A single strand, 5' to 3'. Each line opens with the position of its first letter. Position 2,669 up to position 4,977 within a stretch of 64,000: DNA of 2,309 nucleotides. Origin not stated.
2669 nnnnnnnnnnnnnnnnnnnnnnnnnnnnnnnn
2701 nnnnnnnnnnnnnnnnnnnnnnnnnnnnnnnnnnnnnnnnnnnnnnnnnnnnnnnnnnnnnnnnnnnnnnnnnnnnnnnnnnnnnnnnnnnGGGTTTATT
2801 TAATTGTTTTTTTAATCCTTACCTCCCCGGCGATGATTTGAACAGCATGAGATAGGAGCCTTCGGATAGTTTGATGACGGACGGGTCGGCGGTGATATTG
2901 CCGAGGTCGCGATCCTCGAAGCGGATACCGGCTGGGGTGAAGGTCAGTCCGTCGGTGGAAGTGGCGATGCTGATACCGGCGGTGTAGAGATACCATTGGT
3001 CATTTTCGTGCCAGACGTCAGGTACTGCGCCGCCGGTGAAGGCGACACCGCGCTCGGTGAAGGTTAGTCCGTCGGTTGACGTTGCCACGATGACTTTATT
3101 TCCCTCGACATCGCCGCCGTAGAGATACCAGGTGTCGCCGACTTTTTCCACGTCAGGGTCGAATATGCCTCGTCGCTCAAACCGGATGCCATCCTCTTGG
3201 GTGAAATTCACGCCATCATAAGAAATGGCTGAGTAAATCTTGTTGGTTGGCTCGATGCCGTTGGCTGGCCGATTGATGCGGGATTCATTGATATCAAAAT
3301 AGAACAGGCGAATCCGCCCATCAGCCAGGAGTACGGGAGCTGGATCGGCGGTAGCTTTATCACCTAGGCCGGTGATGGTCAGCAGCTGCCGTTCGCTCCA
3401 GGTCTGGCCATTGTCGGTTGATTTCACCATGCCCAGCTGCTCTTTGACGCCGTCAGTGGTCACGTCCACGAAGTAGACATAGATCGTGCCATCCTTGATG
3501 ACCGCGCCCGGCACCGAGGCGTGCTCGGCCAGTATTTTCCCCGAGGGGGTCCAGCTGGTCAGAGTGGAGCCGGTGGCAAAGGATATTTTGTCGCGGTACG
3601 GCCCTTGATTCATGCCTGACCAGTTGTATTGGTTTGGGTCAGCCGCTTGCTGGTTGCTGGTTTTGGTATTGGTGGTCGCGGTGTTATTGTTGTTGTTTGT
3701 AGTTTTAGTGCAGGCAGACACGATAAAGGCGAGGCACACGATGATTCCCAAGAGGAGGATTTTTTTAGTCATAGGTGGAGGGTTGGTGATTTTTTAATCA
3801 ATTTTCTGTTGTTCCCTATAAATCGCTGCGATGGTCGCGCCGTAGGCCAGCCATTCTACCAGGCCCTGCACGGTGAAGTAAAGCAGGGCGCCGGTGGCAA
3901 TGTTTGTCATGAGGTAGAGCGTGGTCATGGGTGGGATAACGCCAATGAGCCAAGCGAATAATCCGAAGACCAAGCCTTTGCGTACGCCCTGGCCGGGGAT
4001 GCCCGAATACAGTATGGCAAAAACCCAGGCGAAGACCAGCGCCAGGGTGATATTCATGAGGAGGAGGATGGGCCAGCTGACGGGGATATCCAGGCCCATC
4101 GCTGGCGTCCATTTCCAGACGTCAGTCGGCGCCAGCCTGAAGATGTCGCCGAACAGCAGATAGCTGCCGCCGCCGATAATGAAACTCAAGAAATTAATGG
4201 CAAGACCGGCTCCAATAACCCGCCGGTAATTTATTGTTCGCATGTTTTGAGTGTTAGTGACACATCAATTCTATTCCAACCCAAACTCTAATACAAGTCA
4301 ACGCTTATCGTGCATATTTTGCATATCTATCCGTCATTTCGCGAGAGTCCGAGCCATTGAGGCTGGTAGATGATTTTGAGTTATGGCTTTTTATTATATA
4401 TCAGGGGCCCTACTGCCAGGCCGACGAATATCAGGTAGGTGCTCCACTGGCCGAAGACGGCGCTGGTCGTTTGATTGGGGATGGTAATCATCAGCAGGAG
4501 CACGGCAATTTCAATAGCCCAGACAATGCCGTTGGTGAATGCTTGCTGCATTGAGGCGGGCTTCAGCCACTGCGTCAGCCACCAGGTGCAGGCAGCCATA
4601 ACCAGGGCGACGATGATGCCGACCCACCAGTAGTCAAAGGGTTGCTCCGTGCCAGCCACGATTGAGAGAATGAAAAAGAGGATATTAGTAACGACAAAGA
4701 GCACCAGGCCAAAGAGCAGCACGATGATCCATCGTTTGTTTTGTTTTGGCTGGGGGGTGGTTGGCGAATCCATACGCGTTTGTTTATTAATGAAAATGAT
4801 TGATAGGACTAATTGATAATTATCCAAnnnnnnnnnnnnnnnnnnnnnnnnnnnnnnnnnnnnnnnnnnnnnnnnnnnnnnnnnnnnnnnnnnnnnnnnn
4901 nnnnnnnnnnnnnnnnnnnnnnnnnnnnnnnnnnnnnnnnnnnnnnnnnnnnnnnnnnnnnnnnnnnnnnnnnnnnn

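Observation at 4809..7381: Three tandem paralogous secreted proteins sharing a conserved N-terminal KK(P/S)FLKRFWW signal-anchor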

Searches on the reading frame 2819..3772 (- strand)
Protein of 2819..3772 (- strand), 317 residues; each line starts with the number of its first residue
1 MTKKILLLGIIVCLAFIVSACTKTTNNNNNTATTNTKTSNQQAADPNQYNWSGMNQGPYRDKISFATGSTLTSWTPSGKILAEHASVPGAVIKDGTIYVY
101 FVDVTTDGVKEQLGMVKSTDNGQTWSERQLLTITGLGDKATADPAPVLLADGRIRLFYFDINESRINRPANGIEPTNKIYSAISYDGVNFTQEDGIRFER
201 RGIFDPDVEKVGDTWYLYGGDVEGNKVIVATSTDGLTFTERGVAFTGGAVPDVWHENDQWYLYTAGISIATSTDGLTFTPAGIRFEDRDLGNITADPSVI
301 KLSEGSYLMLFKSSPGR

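Call 3: search_protein_families(library=pfam, proteins=[window:2819-3772:-], max_evalue=1)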
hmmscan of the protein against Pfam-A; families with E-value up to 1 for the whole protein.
window:2819-3772:- (317 aa): 7 families
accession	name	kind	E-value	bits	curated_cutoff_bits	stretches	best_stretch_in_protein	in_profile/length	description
PF04616.20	Glyco_hydro_43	-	6.6e-07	29.4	32.2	2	188-277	51-151/288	Glycosyl hydrolases family 43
PF13088.12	BNR_2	-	0.00013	21.8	31.4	1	92-154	59-124/277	BNR repeat-like domain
PF02012.26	BNR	-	0.11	12.9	27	1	118-126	3-11/12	BNR/Asp-box repeat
PF06687.17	SUR7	-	0.11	12.6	29.6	1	5-52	7-53/201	SUR7/PalI family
PF24793.1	GINT1_N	-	0.13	11.7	27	1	88-127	63-102/304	Glucosamine inositolphosphorylceramide transferase 1, N-terminal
PF14466.11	PLCC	-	0.15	12.1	24.2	0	9-52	10-52/153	PLAT/LH2 and C2-like Ca2+-binding lipoprotein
PF07172.16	GRP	-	0.19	12.9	30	1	3-55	4-48/90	Glycine rich protein family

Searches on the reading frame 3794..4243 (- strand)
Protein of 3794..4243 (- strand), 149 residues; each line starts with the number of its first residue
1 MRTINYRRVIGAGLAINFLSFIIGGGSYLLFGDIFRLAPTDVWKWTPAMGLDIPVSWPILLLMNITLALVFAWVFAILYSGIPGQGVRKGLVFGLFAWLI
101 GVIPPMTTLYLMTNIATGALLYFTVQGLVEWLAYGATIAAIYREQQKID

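Call 3: search_protein_families(library=pfam, proteins=[window:3794-4243:-], max_evalue=1)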
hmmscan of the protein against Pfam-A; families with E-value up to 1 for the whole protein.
window:3794-4243:- (149 aa): 3 families
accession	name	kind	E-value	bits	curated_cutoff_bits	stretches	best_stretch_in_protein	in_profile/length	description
PF20587.3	DUF6789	-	0.00067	20.2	27.1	1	67-144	63-135/144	Family of unknown function (DUF6789)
PF08570.15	DUF1761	-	0.0082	16.8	31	1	18-136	8-120/123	Protein of unknown function (DUF1761)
PF07274.17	DUF1440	-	0.18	12.3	34.7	1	61-102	57-101/135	Protein of unknown function (DUF1440)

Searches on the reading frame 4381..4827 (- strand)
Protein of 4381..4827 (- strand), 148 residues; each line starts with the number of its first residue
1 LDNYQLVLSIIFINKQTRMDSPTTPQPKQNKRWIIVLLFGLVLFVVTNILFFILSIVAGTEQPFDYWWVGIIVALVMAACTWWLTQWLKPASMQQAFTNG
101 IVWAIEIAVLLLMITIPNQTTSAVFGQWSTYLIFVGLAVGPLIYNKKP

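Call 3: search_protein_families(library=pfam, proteins=[window:4381-4827:-], max_evalue=1)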
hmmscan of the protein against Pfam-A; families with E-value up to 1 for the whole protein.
window:4381-4827:- (148 aa): 9 families
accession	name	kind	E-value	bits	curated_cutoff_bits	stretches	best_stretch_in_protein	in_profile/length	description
PF25592.1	DUF7937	-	0.00013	21.4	31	1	23-135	264-385/402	Domain of unknown function (DUF7937)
PF07331.16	TctB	-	0.0019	18.8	29.1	1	8-84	43-127/137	Tripartite tricarboxylate transporter TctB family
PF11239.13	DUF3040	-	0.043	14.5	24.7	1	25-83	35-84/84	Protein of unknown function (DUF3040)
PF13194.11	DUF4010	-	0.13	12.4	30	0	70-133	93-157/210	Domain of unknown function (DUF4010)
PF13346.12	ABC2_membrane_5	-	0.16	11.9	25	1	32-139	81-187/205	ABC-2 family transporter protein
PF05620.16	TMEM208_SND2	-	0.27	11.5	22.9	0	41-93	21-73/167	SRP-independent targeting protein 2/TMEM208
PF07947.19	YhhN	-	0.33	11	25.6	1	36-117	50-122/182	YhhN family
PF06570.16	DUF1129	-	0.37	10.8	29.1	1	23-86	138-200/207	Protein of unknown function (DUF1129)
PF09843.14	DUF2070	-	0.89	8.2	30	1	29-132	67-156/561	Predicted membrane protein (DUF2070)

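Call 86: search_protein_families(library=pfam, alignment_id=A7, max_evalue=0.1)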
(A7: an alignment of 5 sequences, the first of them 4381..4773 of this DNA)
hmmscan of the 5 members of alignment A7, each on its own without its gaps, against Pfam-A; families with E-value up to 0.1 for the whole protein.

A. member 1, window:4381-4773:- (130 aa): 1 family
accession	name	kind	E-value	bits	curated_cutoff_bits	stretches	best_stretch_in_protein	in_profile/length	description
PF13346.12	ABC2_membrane_5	-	0.096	12.6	25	0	14-121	81-187/205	ABC-2 family transporter protein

B. families by the number of members that match (of 5 scanned): 16 families
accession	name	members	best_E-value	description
PF25592.1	DUF7937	2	0.00012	Domain of unknown function (DUF7937)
PF19053.6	EccD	2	0.00052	EccD-like transmembrane domain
PF02592.20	Vut_1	1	0.003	Putative vitamin uptake transporter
PF01027.25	Bax1-I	1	0.0072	Inhibitor of apoptosis-promoting Bax1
PF07690.21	MFS_1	1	0.0079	Major Facilitator Superfamily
PF12670.12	DUF3792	1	0.021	Protein of unknown function (DUF3792)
PF00813.25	FliP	1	0.032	FliP family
PF23778.1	Phage_holin_2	1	0.033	Putative phage holin family 2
PF07695.17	7TMR-DISM_7TM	1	0.042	7TM diverse intracellular signalling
PF13491.11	FtsK_4TM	1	0.059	4TM region of DNA translocase FtsK/SpoIIIE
PF07856.17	Orai-1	1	0.063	Mediator of CRAC channel activity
PF01757.29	Acyl_transf_3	1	0.076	Acyltransferase domain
PF14715.11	FixP_N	1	0.082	N-terminal domain of cytochrome oxidase-cbb3, FixP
PF09990.14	DUF2231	1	0.087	Predicted membrane protein (DUF2231)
PF08006.16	HAAS_TM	1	0.09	HAAS transmembrane region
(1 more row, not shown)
